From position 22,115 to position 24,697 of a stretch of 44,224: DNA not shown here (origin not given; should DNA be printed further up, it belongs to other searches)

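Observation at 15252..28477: Two sugar ABC importers wrapped around two uncharacterised surface proteins in one 13-kb operon-like block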

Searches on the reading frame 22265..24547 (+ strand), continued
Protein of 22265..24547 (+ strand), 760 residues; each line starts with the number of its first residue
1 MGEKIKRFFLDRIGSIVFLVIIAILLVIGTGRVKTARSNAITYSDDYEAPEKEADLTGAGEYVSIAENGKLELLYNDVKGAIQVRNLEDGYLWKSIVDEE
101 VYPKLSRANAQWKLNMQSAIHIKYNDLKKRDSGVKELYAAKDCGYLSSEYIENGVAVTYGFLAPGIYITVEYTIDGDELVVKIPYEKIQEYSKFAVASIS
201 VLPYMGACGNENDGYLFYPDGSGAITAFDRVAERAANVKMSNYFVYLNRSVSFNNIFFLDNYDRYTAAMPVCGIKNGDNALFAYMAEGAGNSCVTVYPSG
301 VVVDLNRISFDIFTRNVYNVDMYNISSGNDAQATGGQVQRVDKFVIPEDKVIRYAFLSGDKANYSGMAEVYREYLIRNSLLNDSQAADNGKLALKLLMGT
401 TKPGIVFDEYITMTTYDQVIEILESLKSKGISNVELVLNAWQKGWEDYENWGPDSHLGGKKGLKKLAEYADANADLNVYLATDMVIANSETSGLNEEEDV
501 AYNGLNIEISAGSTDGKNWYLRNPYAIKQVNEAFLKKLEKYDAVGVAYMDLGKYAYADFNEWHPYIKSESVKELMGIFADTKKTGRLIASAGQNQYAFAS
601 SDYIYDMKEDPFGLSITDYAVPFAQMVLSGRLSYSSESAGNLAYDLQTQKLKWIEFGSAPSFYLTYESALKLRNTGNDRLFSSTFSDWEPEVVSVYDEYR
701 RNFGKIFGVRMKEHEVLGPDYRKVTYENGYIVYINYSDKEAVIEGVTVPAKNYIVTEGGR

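Call 32: fold_search(model_id=the predicted structure, library=pdb)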
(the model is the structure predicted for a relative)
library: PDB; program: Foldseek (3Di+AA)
matches with E <= 10: 1450; with E <= 0.001: 148
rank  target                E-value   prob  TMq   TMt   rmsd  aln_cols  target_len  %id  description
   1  5opq_A                8.1e-35  1.00  0.63  0.72   5.5       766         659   14  A 3,6-anhydro-D-galactosidase produced by Zobellia galactanivorans. This is an exo-lytic enzyme that hydrolyzes termin (released 2017-11-29)
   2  5opq_D                3.2e-34  1.00  0.64  0.73   4.9       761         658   14  A 3,6-anhydro-D-galactosidase produced by Zobellia galactanivorans. This is an exo-lytic enzyme that hydrolyzes termin (released 2017-11-29)
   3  8rzk_A                3.4e-33  1.00  0.64  0.73   5.0       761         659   14  The Michaelis complex of ZgGH129 D486N from Zobellia galactanivorans with neo-b/k-oligo-carrageenan tetrasaccharide (b (released 2024-07-31)
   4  5wzq_A                4.8e-28  1.00  0.59  0.72   6.1       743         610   14  Alpha-N-acetylgalactosaminidase NagBb from Bifidobacterium bifidum - quadruple mutant (released 2017-06-07)
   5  5wzn_A                1.0e-27  1.00  0.60  0.72   6.2       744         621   12  Alpha-N-acetylgalactosaminidase NagBb from Bifidobacterium bifidum - GalNAc complex (released 2017-06-07)
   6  5wzr_A                1.4e-27  1.00  0.60  0.71   6.2       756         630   13  Alpha-N-acetylgalactosaminidase NagBb from Bifidobacterium bifidum - Gal-NHAc-DNJ complex (released 2017-06-07)
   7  5wzq_B                1.8e-27  1.00  0.59  0.71   6.2       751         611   13  Alpha-N-acetylgalactosaminidase NagBb from Bifidobacterium bifidum - quadruple mutant (released 2017-06-07)
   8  5wzp_A                1.3e-26  1.00  0.57  0.70   7.2       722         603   13  Alpha-N-acetylgalactosaminidase NagBb from Bifidobacterium bifidum - ligand free (released 2017-06-07)
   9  5wzr_B                1.7e-26  1.00  0.60  0.71   6.1       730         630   14  Alpha-N-acetylgalactosaminidase NagBb from Bifidobacterium bifidum - Gal-NHAc-DNJ complex (released 2017-06-07)
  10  5wzn_B                2.3e-26  1.00  0.60  0.72   6.1       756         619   13  Alpha-N-acetylgalactosaminidase NagBb from Bifidobacterium bifidum - GalNAc complex (released 2017-06-07)
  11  5wzp_B                8.6e-26  1.00  0.58  0.71   6.0       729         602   13  Alpha-N-acetylgalactosaminidase NagBb from Bifidobacterium bifidum - ligand free (released 2017-06-07)
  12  3ecq_B                4.6e-19  1.00  0.47  0.29  10.9       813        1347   10  Endo-alpha-N-acetylgalactosaminidase from Streptococcus pneumoniae: SeMet structure (released 2008-09-09)
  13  3ecq_A                1.1e-18  1.00  0.46  0.29   9.4       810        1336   10  Endo-alpha-N-acetylgalactosaminidase from Streptococcus pneumoniae: SeMet structure (released 2008-09-09)
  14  5a55                  2.6e-18  1.00  0.44  0.33  10.5       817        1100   10  The native structure of GH101 from Streptococcus pneumoniae TIGR4 (released 2015-09-02)
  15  5a59_A                2.7e-18  1.00  0.45  0.34   9.8       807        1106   10  The structure of GH101 E796Q mutant from Streptococcus pneumoniae TIGR4 in complex with T-antigen (released 2015-09-02)
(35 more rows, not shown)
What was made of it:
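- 22265..24547 (+): Type-II membrane-anchored DUF5696 protein with the GH129/GH101-like three-domain glycosidase fold. Predicted to be an ecto-glycosidase. Foldseek: ZgGH129 5opq E 8e-35, TM 0.63/0.72; NagBb 5wzn E 1e-27 (call 32).
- On Glycoside hydrolase family 129 / GH101 superfamily: Foldseek: 5opq E 8e-35 (TM 0.63/0.72), 5wzn E 1e-27, GH101 about 1e-18 (call 32).
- Closest known: Glycoside hydrolase family 129. Same: TM-scores are 0.6-0.7 (call 32).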

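Call 47: search_protein_families(library=pfam, alignment_id=A5, max_evalue=0.00001)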
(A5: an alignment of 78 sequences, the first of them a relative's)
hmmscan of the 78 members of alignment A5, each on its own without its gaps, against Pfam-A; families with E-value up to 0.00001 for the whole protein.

A. member 1, L040:12072-13664:+ (531 aa): 1 family
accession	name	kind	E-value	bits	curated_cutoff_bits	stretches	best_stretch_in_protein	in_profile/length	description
PF01547.30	SBP_bac_1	-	6.9e-14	53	26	1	88-300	10-218/307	Bacterial extracellular solute-binding protein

B. families by the number of members that match (of 78 scanned): 81 families (the first 25 are shown)
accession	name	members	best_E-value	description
PF12833.13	HTH_18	7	5.1e-23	Helix-turn-helix domain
PF00165.29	HTH_AraC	7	3.5e-20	Bacterial regulatory helix-turn-helix proteins, AraC family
PF01547.30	SBP_bac_1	6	2.8e-19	Bacterial extracellular solute-binding protein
PF13088.12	BNR_2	4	6.3e-27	BNR repeat-like domain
PF06580.19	His_kinase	4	2.8e-21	Histidine kinase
PF00672.30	HAMP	4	2.5e-10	HAMP domain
PF07748.19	Glyco_hydro_38C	3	1.4e-69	Glycosyl hydrolases family 38 C-terminal domain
PF01103.29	Omp85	3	3.2e-55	Omp85 superfamily domain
PF07244.20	POTRA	3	2.4e-35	Surface antigen variable number repeat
PF00132.30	Hexapep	3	3e-31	Bacterial transferase hexapeptide (six repeats)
PF00072.30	Response_reg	3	1e-22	Response regulator receiver domain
PF01408.29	GFO_IDH_MocA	3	2.8e-17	Oxidoreductase family, NAD-binding Rossmann fold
PF22725.1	GFO_IDH_MocA_C3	3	1e-16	GFO/IDH/MocA C-terminal domain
PF04613.19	LpxD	3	9.1e-15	UDP-3-O-[3-hydroxymyristoyl] glucosamine N-acyltransferase, LpxD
PF17677.7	Glyco_hydro38C2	3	6.7e-14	Glycosyl hydrolases family 38 C-terminal beta sandwich domain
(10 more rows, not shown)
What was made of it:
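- The flanking enzymes differ between lineages (call 47), so the substrate of the core is unknown. The core is kept in lineages with very different neighbouring catabolic genes (call 47).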

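Call 61: search_protein_families(library=pfam, proteins=[window:22265-24544:+], max_evalue=5)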
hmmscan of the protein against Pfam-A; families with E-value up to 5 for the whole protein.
window:22265-24544:+ (760 aa): 1 family
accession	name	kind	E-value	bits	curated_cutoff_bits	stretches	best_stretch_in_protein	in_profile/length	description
PF18952.6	DUF5696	-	5.3e-137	458.4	25.6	1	149-753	5-612/612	Family of unknown function (DUF5696)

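Call 89: search_solved_structures(query=A7, max_evalue=10, show_alignments=3)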
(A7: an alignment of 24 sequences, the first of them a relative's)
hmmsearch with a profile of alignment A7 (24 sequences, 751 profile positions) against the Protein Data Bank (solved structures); distinct sequences matched with E-value up to 10: 6.
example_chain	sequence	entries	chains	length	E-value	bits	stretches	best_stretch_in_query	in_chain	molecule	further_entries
5wzq_A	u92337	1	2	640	3e-06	29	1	340-469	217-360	Alpha-N-acetylgalactosaminidase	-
5wzn_A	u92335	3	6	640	3.5e-06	28.8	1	340-469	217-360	Alpha-N-acetylgalactosaminidase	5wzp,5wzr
8rzg_A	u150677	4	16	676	0.0011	20.6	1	60-102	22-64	Conserved hypothetical periplasmic protein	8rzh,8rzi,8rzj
8rzk_A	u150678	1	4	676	0.0012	20.4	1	60-102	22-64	Conserved hypothetical periplasmic protein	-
5opq_A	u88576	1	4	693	0.0013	20.2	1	60-102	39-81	3,6-anhydro-D-galactosidase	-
2lcg_A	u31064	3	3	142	0.13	13.6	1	34-109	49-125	Uncharacterized protein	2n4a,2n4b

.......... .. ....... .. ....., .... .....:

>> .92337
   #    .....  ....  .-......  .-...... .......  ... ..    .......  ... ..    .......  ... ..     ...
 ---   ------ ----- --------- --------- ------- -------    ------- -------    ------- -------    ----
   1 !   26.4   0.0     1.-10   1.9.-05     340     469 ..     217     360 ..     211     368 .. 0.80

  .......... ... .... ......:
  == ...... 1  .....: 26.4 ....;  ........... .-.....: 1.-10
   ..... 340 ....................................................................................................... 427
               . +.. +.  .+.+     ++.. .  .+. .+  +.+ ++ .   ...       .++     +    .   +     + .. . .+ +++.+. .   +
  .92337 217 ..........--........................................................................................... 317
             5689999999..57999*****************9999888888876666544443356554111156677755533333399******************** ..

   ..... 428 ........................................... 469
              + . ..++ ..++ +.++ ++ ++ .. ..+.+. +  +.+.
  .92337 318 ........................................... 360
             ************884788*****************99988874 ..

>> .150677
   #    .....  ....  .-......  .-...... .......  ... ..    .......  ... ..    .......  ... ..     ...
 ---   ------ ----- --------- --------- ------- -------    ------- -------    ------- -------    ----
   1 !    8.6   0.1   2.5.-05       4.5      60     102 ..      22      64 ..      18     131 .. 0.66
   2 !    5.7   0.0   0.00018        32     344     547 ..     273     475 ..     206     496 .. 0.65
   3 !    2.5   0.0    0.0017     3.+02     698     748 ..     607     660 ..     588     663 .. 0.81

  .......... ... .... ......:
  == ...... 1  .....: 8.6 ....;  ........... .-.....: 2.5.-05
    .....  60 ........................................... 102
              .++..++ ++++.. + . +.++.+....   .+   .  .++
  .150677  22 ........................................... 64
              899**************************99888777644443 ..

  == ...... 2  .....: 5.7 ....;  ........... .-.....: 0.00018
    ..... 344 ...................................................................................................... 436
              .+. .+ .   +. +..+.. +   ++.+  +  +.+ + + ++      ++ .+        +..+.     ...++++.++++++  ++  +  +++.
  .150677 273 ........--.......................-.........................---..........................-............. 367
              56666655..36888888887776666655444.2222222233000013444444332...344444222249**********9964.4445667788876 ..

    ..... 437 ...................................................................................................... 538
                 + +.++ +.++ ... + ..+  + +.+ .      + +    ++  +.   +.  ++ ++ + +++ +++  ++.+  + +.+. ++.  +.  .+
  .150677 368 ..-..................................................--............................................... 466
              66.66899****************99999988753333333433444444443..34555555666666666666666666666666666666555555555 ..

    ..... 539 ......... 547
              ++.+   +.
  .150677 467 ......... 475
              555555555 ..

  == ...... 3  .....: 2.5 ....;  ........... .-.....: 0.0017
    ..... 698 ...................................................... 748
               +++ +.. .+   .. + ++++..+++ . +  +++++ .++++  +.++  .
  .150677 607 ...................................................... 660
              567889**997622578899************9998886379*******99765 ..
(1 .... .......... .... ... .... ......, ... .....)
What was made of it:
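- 22265..24547 (+): Profile against PDB sequences: NagBb E 3.5e-6 (call 89).
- On Glycoside hydrolase family 129 / GH101 superfamily: A diverse profile hits NagBb at E 3.5e-6 over 130 residues and ZgGH129 at E 1e-3 (call 89).
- Closest known: Glycoside hydrolase family 129. Same: Profile-level sequence similarity gives E 3.5e-6 (call 89).
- DUF5696 has the GH129/GH101 fold (call 32) and profile-level homology to GH129 (call 89).
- Tried and rejected: A more diverse profile was needed (call 89).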

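Call 94: search_dna_similar(query=window:22265-24544:+, collection=plasmids, mode=protein, max_rows=10)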
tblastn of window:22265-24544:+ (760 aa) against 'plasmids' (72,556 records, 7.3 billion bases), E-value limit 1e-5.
Records with a match: 2; places in all: 2; records where one place covers at least 80% of the query: 1.
Best place of each record, by identity: <60% 2.
By first word of the organism name: Paenibacillus 1; Butyrivibrio 1.
By predicted mobility (MOB-suite, as given by PLSDB): non-mobilizable 2.
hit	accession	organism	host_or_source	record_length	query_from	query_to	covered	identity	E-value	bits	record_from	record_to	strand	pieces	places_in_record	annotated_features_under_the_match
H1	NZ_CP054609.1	Paenibacillus cellulosilyticus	cell culture,soil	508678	65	759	91%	26.4%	9e-50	197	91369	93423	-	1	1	DUF5696 domain-containing protein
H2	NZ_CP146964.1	Butyrivibrio fibrisolvens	Bovinae,Bovine rumen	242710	164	754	78%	29.0%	3e-49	195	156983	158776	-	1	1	DUF5696 domain-containing protein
